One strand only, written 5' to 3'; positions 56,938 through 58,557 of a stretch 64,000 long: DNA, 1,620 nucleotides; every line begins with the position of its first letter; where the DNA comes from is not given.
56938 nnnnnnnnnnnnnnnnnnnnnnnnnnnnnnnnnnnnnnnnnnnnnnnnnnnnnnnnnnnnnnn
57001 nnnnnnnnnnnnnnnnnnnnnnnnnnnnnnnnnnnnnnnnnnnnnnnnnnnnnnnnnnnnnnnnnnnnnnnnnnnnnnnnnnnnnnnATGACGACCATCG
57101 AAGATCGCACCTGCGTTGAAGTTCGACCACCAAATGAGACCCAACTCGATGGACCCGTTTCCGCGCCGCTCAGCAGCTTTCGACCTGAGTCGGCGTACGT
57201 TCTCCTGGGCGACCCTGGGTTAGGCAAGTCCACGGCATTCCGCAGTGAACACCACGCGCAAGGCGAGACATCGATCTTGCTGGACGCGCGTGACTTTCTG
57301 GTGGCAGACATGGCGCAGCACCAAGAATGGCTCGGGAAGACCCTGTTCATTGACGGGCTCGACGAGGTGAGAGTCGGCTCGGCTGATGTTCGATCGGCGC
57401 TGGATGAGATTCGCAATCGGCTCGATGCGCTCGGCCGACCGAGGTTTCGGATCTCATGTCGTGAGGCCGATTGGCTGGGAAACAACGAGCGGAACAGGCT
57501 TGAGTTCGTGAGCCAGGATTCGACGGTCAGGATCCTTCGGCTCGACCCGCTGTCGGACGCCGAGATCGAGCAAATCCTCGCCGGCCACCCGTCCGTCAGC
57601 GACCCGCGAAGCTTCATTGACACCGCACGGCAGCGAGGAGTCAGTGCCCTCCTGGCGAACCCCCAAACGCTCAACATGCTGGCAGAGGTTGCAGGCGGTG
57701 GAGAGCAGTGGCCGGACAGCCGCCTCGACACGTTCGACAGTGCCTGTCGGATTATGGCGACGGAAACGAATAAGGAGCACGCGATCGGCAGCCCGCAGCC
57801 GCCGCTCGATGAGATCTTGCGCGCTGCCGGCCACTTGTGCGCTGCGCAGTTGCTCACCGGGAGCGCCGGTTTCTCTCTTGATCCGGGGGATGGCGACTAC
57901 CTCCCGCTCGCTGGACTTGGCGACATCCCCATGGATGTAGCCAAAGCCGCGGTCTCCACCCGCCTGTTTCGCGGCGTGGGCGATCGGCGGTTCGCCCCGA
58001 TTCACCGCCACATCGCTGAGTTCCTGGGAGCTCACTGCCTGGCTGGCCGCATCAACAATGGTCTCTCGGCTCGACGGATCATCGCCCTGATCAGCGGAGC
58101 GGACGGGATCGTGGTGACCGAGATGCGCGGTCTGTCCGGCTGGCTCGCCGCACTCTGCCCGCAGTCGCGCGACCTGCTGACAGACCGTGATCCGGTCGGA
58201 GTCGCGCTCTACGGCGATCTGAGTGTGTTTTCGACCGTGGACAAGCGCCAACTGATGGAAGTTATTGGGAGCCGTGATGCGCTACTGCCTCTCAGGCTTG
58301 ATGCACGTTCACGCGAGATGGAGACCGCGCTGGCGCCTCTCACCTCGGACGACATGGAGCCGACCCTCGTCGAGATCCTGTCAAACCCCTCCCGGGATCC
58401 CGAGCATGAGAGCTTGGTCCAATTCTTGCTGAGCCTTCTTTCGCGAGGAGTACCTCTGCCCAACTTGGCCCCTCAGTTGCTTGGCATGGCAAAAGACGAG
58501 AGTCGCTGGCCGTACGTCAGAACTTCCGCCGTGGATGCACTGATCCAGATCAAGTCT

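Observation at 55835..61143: Translationally coupled AAA_14/DUF4143 ATPase plus giant STAND NTPase with a C-terminal nuclease-like module: candidate two-gene defence system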

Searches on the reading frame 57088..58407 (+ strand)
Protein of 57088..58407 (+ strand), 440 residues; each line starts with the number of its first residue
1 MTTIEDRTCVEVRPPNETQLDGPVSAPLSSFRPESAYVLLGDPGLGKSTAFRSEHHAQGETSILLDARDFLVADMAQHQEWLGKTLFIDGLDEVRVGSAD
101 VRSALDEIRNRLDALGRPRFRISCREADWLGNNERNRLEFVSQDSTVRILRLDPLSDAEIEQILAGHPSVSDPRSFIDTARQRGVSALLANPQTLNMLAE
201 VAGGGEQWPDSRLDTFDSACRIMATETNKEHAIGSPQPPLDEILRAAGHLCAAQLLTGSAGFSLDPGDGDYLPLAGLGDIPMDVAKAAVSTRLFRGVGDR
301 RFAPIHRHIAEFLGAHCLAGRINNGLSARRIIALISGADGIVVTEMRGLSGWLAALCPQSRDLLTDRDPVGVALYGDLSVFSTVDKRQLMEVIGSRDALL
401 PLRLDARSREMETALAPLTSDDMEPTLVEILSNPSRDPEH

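Call 38: search_solved_structures(query=A3, max_evalue=10)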
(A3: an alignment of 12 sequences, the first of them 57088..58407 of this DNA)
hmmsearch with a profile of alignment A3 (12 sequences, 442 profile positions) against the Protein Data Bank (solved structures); distinct sequences matched with E-value up to 10: 3.
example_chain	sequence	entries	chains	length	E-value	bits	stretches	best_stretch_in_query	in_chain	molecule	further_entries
2p65_A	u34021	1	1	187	0.83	11.6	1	30-76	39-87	Hypothetical protein PF08_0063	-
1jbk_A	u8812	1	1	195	1.2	11.1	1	29-75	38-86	CLPB PROTEIN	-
1gvn_B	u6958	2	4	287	1.8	10.5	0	24-70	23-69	ZETA | Zeta-toxin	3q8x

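Call 49: predict_structure(alignment_id=A3)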
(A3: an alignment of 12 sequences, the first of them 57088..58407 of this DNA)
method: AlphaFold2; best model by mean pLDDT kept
length: 440 residues; sequences in the alignment: 12
mean_pLDDT: 81.8   pTM: 0.83
mean pLDDT of the five models: 81.8, 78.7, 77.4, 74.0, 66.9
residues with pLDDT >= 90: 155; 70-90: 207; 50-70: 55; < 50: 23
segments of 3 or more residues with pLDDT < 50: 1-3, 96-101, 403-414
pLDDT, mean of each block of 10 residues (from residue 1): 67 67 81 91 80 91 91 86 92 58 74 92 71 80 90 88 89 91 85 87 79 90 81 73 95 89 84 83 91 87 88 96 94 82 82 94 88 83 87 65 46 55 73 63
secondary structure, 60 per line:
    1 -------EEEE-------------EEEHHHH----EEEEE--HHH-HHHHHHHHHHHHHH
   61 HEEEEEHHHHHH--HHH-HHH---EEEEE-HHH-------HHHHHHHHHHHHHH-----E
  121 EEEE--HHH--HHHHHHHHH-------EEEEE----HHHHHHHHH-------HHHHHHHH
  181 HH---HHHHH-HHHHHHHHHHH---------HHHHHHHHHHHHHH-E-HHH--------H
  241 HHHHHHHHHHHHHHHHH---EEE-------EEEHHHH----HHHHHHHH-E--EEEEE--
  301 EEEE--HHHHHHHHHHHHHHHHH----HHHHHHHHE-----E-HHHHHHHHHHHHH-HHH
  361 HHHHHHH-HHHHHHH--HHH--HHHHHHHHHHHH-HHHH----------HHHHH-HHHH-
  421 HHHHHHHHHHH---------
elements in order: E8-11 E25-27 H28-31 E36-40 H47-61 E62-66 H67-72 E85-89 H101-114 E120-124 H132-140 E148-152 H157-165 H173-182 H186-190 H192-202 H212-225 H240-257 E261-263 E271-273 H274-277 H282-289 E294-298 E301-304 H307-323 H328-335 H344-356 H358-367 H369-375 H383-394 H396-399 H410-414 H416-419 H421-431

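Call 53: fold_search(model_id=the predicted structure, library=pdb)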
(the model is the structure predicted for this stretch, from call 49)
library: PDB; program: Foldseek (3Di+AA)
matches with E <= 10: 1333; with E <= 0.001: 100
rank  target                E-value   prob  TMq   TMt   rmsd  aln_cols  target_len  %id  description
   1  4kxf_L                6.0e-08  1.00  0.57  0.31   9.2       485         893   11  Crystal structure of NLRC4 reveals its autoinhibition mechanism (released 2013-07-24)
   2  4kxf_B                6.9e-08  1.00  0.58  0.31   9.7       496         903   10  Crystal structure of NLRC4 reveals its autoinhibition mechanism (released 2013-07-24)
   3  4kxf_K                7.6e-08  1.00  0.57  0.30   9.3       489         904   10  Crystal structure of NLRC4 reveals its autoinhibition mechanism (released 2013-07-24)
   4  4kxf_N                8.7e-08  1.00  0.58  0.31   9.0       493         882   10  Crystal structure of NLRC4 reveals its autoinhibition mechanism (released 2013-07-24)
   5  4kxf_D                9.6e-08  1.00  0.57  0.30   9.2       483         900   11  Crystal structure of NLRC4 reveals its autoinhibition mechanism (released 2013-07-24)
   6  5irm_A                1.0e-07  1.00  0.57  0.35   8.4       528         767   15  Crystal structure of rabbit NOD2 in an ADP-bound state (Crystal form2) (released 2016-06-29)
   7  4kxf_F                1.2e-07  1.00  0.58  0.31   9.5       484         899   10  Crystal structure of NLRC4 reveals its autoinhibition mechanism (released 2013-07-24)
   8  4kxf_H                2.3e-07  1.00  0.56  0.30   9.8       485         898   10  Crystal structure of NLRC4 reveals its autoinhibition mechanism (released 2013-07-24)
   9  8ri2                  3.6e-07  1.00  0.53  0.49   9.1       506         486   12  Crystal structure of NLRP3 in complex with inhibitor NP3-562 (released 2024-01-17)
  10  9dh3_A                4.8e-07  1.00  0.56  0.23   8.1       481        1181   13  Cryo-EM structure of NLRP3 complex with Compound C (released 2024-12-25)
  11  9ln6_A                5.2e-07  1.00  0.48  0.26   8.8       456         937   16  Structure of human NLRP14-UHRF1 complex (released 2026-03-18)
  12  7wbt_A                5.7e-07  1.00  0.50  0.27   8.3       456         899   13  Crystal structure of bovine NLRP9 (released 2022-04-06)
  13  8swk_A                6.0e-07  1.00  0.50  0.29   8.8       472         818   13  Cryo-EM structure of NLRP3 closed hexamer (released 2024-02-14)
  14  8fw2_A                6.3e-07  1.00  0.31  0.18  15.7       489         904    8  Cryo-EM structure of full-length human NLRC4 inflammasome with C11 symmetry (released 2024-01-03)
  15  4kxf_P                7.3e-07  1.00  0.57  0.31   9.3       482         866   11  Crystal structure of NLRC4 reveals its autoinhibition mechanism (released 2013-07-24)
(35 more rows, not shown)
